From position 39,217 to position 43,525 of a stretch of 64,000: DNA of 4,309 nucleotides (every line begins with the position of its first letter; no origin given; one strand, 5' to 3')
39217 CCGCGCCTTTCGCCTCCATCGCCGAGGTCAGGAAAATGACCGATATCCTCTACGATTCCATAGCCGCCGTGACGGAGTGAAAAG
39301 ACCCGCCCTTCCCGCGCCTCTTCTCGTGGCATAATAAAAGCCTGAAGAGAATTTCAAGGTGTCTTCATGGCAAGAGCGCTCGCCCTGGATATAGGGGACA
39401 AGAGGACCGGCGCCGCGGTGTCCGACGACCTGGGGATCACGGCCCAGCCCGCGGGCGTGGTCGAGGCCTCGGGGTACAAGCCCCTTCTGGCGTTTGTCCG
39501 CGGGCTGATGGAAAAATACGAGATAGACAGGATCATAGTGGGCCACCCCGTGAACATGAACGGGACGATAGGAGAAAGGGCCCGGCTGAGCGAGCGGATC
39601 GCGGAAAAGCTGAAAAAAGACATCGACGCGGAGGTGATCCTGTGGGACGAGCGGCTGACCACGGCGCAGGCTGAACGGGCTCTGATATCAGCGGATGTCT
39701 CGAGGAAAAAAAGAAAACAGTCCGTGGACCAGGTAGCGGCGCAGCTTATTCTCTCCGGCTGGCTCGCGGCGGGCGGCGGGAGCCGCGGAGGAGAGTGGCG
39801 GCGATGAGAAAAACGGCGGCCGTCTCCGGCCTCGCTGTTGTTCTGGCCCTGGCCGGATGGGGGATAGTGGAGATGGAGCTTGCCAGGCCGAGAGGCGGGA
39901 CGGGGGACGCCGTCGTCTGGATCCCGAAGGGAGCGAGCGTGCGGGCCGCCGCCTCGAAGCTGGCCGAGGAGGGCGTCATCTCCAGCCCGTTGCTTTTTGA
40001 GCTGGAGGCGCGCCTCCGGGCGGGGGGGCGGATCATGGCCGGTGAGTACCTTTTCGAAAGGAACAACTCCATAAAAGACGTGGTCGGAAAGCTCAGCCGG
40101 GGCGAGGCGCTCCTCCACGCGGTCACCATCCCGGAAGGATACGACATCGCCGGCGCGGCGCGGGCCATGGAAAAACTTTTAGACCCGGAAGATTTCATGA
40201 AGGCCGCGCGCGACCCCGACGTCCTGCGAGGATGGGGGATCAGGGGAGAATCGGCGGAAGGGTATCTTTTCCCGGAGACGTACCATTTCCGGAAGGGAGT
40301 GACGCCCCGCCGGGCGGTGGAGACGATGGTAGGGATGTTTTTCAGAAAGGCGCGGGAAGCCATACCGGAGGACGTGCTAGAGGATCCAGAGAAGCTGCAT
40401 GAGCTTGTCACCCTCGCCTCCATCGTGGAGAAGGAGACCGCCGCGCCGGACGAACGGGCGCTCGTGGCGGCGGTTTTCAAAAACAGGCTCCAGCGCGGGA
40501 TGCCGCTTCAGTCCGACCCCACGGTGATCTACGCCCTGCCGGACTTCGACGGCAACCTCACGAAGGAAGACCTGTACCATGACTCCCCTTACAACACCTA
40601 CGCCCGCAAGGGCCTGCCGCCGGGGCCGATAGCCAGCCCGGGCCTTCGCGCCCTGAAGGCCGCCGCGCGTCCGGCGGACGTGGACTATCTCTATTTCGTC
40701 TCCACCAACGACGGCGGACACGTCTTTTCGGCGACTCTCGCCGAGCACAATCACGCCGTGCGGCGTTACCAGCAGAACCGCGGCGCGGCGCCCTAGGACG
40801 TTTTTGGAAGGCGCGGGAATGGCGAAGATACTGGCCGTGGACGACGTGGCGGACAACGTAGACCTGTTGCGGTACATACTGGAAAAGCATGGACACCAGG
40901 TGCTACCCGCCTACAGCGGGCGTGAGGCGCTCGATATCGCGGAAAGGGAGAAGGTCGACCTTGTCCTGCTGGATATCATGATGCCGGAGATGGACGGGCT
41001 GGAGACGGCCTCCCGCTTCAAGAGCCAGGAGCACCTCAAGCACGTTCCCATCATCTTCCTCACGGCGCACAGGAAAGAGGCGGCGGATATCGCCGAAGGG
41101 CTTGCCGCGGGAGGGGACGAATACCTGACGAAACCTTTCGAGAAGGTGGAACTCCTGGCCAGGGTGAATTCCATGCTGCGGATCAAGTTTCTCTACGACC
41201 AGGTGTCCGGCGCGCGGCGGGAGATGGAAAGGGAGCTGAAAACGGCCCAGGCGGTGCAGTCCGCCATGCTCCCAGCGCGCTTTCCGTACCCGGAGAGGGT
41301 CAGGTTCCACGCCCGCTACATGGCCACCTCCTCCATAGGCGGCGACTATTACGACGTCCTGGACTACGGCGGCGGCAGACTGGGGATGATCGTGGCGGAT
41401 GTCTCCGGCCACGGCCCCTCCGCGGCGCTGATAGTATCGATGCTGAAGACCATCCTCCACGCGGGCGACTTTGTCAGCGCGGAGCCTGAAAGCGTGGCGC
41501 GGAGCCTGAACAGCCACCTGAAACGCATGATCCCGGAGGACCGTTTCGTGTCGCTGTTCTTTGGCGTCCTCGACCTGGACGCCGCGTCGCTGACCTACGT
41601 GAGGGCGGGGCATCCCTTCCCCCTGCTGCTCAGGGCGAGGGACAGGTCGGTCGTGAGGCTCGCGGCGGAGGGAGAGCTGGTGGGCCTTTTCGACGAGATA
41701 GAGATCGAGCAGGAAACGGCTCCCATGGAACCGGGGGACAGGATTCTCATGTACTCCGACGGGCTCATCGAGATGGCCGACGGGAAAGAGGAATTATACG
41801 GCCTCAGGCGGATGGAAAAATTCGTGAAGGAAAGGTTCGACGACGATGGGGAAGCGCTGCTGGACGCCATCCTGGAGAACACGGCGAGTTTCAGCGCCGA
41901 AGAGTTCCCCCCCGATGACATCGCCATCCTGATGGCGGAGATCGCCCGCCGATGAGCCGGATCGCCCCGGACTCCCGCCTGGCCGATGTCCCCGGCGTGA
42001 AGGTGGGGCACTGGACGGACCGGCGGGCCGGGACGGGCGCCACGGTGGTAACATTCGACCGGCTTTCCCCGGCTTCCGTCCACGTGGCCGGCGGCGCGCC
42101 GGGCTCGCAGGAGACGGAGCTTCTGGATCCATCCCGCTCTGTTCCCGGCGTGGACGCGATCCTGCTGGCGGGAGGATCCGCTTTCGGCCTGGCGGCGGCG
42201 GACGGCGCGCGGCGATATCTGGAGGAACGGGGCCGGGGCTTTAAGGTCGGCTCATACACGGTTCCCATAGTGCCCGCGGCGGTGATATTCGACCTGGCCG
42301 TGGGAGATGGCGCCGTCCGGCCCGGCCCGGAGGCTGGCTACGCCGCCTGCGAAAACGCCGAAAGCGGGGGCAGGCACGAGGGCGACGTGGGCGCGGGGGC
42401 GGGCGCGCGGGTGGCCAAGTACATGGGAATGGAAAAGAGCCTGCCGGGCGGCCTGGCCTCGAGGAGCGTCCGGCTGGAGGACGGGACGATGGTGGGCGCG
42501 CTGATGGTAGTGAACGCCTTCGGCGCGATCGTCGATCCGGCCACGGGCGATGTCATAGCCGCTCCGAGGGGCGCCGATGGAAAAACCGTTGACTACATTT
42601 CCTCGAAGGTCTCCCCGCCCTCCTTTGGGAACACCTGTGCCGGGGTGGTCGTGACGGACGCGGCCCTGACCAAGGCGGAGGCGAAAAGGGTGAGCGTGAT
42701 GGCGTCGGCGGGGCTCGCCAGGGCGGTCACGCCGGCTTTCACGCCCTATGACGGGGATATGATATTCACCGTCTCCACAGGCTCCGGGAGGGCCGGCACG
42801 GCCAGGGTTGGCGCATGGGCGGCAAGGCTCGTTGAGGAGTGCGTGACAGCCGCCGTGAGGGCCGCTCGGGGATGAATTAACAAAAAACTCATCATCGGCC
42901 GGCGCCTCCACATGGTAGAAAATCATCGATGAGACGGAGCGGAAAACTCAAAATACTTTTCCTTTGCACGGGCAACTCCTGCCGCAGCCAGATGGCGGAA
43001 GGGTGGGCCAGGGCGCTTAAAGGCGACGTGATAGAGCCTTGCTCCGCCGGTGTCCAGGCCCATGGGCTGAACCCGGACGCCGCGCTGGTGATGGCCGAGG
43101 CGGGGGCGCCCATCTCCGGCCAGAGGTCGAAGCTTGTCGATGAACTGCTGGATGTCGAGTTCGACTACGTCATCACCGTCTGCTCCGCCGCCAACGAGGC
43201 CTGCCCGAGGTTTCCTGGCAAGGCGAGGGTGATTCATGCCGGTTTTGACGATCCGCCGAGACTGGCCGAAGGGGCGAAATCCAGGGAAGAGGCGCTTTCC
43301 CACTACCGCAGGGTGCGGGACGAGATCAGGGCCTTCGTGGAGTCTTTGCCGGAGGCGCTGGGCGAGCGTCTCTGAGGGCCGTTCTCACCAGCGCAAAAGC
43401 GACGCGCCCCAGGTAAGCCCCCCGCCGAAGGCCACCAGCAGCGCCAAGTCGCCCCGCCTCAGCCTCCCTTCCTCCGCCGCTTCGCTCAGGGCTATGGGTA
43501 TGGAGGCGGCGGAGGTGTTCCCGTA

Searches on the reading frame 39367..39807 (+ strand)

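Call 23: search_protein_families(library=pfam, proteins=[window:39367-39807:+], max_evalue=0.0001)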
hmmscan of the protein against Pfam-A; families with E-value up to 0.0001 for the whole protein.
window:39367-39807:+ (146 aa): 1 family
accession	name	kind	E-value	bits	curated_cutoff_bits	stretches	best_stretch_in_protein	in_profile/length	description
PF03652.20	RuvX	-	4.8e-41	140.7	29.2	1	3-134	2-133/134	Holliday junction resolvase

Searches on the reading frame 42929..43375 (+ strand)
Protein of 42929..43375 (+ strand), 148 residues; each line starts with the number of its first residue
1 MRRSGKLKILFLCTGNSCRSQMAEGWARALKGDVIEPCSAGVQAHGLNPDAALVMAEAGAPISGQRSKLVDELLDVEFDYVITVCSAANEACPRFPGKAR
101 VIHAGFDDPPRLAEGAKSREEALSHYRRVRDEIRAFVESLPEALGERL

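Call 23: search_protein_families(library=pfam, proteins=[window:42929-43375:+], max_evalue=0.0001)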
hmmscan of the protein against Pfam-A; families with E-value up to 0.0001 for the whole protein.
window:42929-43375:+ (148 aa): 1 family
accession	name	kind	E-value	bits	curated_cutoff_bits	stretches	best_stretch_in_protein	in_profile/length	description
PF01451.26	LMWPc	-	8.9e-17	62.1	23.2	1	9-137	1-140/144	Low molecular weight phosphotyrosine protein phosphatase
